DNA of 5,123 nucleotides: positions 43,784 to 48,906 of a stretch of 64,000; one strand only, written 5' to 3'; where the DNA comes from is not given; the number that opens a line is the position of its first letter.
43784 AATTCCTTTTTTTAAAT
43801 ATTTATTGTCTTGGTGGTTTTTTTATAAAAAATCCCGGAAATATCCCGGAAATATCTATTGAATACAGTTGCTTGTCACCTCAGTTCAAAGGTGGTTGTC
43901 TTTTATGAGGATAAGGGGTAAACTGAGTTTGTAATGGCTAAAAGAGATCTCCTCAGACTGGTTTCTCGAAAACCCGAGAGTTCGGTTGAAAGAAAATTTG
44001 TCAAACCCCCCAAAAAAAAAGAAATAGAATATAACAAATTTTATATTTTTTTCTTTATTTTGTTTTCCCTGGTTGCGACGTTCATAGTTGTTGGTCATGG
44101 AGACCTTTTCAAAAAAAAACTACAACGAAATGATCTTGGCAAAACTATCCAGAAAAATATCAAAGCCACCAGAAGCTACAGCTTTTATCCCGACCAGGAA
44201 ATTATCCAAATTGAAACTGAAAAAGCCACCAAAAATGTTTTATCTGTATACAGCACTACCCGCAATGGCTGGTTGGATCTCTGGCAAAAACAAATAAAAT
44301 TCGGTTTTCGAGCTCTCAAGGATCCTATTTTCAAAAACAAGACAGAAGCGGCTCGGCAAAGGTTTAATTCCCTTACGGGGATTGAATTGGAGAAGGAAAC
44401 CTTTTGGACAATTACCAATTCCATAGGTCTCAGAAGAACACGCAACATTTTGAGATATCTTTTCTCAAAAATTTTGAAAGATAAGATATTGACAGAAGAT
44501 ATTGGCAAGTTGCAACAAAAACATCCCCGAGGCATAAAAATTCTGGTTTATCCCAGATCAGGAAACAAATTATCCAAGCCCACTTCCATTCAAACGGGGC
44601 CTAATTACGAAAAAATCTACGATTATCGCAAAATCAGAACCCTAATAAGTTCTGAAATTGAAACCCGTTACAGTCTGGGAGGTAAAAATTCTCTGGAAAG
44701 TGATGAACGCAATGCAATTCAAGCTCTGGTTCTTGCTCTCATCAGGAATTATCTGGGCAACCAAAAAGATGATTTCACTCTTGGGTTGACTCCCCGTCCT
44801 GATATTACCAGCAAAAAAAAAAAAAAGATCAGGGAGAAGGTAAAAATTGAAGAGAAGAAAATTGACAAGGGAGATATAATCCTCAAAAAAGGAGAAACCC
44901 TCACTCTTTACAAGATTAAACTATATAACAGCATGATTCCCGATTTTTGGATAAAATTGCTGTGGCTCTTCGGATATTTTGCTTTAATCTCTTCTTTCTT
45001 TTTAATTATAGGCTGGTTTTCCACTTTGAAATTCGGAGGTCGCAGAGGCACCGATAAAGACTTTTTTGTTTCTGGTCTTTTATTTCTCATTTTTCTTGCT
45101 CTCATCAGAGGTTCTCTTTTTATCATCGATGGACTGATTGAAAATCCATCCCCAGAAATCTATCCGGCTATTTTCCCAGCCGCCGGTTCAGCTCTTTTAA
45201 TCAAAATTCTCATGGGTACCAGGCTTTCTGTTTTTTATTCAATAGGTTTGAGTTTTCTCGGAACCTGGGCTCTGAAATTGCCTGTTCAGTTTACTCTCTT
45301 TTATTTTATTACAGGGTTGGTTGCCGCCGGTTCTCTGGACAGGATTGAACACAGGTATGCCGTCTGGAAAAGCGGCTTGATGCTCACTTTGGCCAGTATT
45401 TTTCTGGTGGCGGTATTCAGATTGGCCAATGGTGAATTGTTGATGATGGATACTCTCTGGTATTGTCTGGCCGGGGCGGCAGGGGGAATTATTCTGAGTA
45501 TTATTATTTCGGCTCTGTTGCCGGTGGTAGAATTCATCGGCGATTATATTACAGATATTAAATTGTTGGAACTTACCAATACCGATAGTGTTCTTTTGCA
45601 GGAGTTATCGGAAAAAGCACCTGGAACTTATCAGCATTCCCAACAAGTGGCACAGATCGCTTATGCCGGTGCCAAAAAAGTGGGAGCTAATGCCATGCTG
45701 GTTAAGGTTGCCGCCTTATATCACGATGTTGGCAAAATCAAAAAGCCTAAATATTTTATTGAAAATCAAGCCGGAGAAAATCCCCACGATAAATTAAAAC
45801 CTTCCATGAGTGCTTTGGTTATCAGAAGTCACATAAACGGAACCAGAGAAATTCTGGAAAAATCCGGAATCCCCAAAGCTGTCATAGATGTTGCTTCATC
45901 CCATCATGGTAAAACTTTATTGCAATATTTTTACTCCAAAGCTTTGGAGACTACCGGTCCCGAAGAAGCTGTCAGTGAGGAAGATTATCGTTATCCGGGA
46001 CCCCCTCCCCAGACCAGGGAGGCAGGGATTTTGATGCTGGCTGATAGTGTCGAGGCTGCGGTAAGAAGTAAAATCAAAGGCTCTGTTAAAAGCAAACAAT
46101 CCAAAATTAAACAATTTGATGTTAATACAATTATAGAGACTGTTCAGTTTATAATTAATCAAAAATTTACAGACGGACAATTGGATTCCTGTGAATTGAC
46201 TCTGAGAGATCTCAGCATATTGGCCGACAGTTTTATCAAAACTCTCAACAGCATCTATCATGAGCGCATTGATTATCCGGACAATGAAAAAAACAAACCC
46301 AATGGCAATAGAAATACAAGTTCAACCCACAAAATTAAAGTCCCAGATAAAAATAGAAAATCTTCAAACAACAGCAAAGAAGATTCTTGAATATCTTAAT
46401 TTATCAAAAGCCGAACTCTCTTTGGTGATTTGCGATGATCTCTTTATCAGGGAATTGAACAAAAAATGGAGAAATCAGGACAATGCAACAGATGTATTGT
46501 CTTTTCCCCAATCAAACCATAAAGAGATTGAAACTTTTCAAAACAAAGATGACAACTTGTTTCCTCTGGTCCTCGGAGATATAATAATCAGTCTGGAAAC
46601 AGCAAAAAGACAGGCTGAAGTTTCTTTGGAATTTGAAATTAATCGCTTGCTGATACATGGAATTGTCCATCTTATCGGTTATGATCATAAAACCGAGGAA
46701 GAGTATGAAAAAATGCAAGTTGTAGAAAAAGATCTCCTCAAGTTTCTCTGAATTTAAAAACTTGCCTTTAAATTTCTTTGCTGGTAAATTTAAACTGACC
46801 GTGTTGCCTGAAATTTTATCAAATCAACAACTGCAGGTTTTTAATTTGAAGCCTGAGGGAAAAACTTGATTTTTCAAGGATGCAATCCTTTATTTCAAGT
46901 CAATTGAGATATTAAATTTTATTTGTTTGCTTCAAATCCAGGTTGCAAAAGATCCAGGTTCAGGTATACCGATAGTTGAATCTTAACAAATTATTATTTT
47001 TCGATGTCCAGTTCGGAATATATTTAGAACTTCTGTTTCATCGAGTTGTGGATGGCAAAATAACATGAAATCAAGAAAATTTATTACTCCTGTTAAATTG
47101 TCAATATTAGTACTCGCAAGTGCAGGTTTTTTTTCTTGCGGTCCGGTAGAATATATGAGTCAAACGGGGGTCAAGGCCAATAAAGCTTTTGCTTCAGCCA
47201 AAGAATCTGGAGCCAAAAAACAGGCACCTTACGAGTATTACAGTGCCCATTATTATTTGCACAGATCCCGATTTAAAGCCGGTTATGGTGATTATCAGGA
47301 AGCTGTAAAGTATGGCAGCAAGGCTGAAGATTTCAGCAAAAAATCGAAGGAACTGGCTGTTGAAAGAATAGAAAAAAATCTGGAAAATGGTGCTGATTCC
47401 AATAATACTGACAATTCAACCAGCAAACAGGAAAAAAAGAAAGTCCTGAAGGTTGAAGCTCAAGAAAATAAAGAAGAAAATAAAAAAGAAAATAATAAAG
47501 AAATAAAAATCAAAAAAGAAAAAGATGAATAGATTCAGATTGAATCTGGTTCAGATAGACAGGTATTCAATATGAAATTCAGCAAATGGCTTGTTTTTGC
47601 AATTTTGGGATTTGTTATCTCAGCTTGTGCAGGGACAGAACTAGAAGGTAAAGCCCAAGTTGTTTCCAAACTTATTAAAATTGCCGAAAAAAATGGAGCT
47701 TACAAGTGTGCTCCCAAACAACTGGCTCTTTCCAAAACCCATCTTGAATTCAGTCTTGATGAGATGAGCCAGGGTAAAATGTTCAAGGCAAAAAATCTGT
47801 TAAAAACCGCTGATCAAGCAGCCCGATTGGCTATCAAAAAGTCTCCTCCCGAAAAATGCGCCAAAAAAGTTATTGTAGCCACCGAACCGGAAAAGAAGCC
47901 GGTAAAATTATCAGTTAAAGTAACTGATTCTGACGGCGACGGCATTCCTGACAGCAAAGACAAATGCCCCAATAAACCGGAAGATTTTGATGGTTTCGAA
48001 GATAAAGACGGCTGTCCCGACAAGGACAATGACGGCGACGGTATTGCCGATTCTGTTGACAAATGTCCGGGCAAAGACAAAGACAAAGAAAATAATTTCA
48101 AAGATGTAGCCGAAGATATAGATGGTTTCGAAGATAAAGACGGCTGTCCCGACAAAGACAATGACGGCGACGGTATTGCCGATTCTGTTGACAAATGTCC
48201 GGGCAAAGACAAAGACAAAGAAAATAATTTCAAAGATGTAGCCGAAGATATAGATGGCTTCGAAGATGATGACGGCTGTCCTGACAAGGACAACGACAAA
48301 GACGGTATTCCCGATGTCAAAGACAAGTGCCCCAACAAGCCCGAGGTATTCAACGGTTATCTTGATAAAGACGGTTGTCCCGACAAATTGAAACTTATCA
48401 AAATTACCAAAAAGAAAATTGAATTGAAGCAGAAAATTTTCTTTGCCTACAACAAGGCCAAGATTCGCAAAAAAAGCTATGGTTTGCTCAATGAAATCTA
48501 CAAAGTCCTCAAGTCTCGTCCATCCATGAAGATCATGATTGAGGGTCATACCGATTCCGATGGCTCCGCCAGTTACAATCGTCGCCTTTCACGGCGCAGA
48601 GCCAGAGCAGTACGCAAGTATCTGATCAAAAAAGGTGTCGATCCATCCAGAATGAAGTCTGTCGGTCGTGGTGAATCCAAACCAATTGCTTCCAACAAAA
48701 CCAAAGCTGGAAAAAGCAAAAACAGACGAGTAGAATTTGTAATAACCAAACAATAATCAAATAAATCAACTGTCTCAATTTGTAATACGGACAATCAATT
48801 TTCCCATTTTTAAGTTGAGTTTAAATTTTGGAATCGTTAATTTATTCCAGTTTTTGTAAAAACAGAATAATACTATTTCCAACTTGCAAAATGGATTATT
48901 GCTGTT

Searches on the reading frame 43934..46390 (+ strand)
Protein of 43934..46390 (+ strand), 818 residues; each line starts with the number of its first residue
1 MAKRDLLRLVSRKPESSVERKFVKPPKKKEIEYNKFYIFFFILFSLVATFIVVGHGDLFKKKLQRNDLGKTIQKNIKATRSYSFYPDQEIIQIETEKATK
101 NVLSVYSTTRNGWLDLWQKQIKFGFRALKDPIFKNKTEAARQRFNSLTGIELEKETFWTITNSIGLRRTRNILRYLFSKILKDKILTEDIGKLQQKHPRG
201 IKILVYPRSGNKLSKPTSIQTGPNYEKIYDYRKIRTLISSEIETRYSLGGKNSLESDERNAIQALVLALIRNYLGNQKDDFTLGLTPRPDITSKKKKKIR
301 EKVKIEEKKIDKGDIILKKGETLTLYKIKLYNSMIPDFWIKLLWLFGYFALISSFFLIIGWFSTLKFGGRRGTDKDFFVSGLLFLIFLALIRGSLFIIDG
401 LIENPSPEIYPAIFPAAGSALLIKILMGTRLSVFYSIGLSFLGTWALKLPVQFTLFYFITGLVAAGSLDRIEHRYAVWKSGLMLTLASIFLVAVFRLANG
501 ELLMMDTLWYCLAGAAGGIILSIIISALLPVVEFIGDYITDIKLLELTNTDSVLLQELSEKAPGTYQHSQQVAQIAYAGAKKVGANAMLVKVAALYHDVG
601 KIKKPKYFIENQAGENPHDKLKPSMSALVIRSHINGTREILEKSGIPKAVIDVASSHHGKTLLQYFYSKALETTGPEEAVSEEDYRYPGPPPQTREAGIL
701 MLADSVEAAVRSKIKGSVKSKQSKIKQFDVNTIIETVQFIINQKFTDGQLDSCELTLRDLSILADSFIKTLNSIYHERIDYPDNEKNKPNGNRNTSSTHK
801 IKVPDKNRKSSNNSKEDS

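Call 52: search_protein_families(library=pfam, proteins=[window:43934-46390:+], max_evalue=0.00001)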
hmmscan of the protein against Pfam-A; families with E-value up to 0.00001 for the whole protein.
window:43934-46390:+ (818 aa): 3 families
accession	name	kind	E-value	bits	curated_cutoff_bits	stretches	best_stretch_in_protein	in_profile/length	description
PF07698.17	7TM-7TMR_HD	-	1.6e-24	87.3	29.4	1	349-540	7-190/190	7TM receptor with intracellular HD hydrolase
PF01966.28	HD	-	1.5e-16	61.2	22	1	565-708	1-115/116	HD domain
PF07697.16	7TMR-HDED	-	1.3e-08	35.6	27.6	1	69-324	3-210/224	7TM-HD extracellular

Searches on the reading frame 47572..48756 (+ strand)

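Call 52: search_protein_families(library=pfam, proteins=[window:47572-48756:+], max_evalue=0.00001)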
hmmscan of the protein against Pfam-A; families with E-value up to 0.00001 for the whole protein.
window:47572-48756:+ (394 aa): 2 families
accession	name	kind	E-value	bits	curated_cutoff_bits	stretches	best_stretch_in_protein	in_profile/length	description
PF00691.25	OmpA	-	5.2e-28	97.7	27.2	1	290-385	1-98/98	OmpA family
PF02412.23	TSP_3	-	4e-11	42.9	25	0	118-137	14-33/36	Thrombospondin type 3 repeat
